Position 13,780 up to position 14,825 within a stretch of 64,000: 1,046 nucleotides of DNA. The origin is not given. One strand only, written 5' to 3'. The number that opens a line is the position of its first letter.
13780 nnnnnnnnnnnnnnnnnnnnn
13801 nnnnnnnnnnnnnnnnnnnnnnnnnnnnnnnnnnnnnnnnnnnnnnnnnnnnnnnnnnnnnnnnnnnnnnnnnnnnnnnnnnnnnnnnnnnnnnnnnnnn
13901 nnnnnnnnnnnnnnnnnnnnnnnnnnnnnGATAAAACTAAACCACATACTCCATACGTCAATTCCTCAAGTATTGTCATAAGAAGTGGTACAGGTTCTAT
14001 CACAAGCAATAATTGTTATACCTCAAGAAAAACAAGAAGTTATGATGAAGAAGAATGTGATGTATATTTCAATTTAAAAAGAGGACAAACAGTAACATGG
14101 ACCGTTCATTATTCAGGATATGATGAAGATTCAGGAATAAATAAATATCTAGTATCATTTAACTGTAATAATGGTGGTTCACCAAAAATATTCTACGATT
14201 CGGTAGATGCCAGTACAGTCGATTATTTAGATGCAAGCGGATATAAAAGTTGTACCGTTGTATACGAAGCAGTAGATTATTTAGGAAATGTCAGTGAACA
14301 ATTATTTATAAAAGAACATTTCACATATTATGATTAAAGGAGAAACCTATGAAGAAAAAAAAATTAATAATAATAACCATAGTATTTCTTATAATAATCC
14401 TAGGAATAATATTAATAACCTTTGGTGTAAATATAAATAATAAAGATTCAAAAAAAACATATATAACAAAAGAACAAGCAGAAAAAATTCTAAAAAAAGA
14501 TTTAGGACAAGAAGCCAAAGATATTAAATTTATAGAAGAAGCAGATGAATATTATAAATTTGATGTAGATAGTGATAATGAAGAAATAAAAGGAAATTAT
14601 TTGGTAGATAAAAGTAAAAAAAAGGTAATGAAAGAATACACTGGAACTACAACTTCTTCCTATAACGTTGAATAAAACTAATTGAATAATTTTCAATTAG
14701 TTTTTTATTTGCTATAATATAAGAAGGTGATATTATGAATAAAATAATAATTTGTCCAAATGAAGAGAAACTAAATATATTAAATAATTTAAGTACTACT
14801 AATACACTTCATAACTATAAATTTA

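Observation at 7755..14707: Two paralogous giant proteins with prepilin leaders fused to long Ig-like module arrays, without nearby pilus machinery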

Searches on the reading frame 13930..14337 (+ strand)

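Call 84: search_protein_families(library=pfam, proteins=[window:13930-14337:+], max_evalue=1)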
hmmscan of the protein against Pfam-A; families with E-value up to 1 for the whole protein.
window:13930-14337:+ (135 aa): 1 family
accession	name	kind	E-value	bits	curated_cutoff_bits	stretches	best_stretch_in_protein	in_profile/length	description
PF25641.1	Head_fiber_dimeric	-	0.14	12.5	30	1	49-69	27-47/61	Head fiber dimeric protein-like domain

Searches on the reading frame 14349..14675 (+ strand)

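Call 4: search_protein_families(library=pfam, proteins=[window:14349-14675:+], max_evalue=0.1)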
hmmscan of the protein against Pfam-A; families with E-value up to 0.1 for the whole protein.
window:14349-14675:+ (108 aa): 7 families
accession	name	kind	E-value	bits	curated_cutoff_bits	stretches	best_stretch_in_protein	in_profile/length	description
PF12698.13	ABC2_membrane_3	-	0.00013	21.6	31.6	1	4-102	1-102/347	ABC-2 family transporter protein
PF14584.11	DUF4446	-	0.00057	20.4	27.4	1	7-81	2-76/150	Protein of unknown function (DUF4446)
PF13624.11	SurA_N_3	-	0.0064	16.8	27.2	1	2-59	7-61/162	SurA-like N-terminal domain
PF03413.25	PepSY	-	0.024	15.4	24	1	39-95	2-58/60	Peptidase propeptide and YPEB domain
PF06143.16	Baculo_11_kDa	-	0.041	13.9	28.4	1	7-52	39-81/84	Baculovirus 11 kDa family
PF00335.26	Tetraspanin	-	0.052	13.7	32.1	1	5-37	2-34/225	Tetraspanin family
PF11297.13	DUF3098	-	0.057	13.4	25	1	2-24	3-25/67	Protein of unknown function (DUF3098)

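Call 6: search_protein_families(library=ncbifam, proteins=[window:14349-14675:+], max_evalue=0.1)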
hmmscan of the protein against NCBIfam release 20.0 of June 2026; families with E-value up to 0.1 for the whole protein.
window:14349-14675:+ (108 aa): 12 families
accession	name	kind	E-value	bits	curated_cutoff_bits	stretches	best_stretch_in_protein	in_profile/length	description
NF033598.2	elast_bind_EbpS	equivalog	0.0014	17.6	300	1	7-76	307-379/498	elastin-binding protein EbpS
NF045999.1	MAG1140_fam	equivalog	0.0028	17.8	35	1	2-101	4-108/126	MAG1140 family protein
NF033729.0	borfam54_2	equivalog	0.0035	17.1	30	1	1-67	1-69/226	complement regulator-acquiring protein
NF038340.1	SAR2788_fam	subfamily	0.0055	16.5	50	1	4-93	1-91/177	SAR2788 family putative toxin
NF004558.0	PRK05899.2-4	equivalog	0.017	13.5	788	1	28-103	247-324/651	transketolase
NF042931.1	SAG1386_EF1546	equivalog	0.02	15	80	1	6-57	31-82/158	SAG1386/EF1546 family surface-associated protein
TIGR01432.1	QOXA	equivalog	0.038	13.3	240.95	1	3-37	29-63/227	cytochrome aa3 quinol oxidase subunit II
NF047583.1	LIC10604_fam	equivalog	0.049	13.2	200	1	7-94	5-96/161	LIC10604 family protein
NF047469.2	UVExpRegProtLA1448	equivalog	0.053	13.7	100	1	38-83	26-72/77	LA_1448 family UV-C exposure upregulated protein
NF008874.0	PRK11910.1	equivalog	0.054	11.9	680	1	1-98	1-97/615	amidase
TIGR04402.2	mob_CxxC_CxxC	subfamily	0.058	13.6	70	1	7-95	59-149/180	mobilome CxxCx(11)CxxC protein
NF004285.1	PRK05696.1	equivalog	0.078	12.8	179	0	2-39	16-53/171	flagellar basal body-associated protein FliL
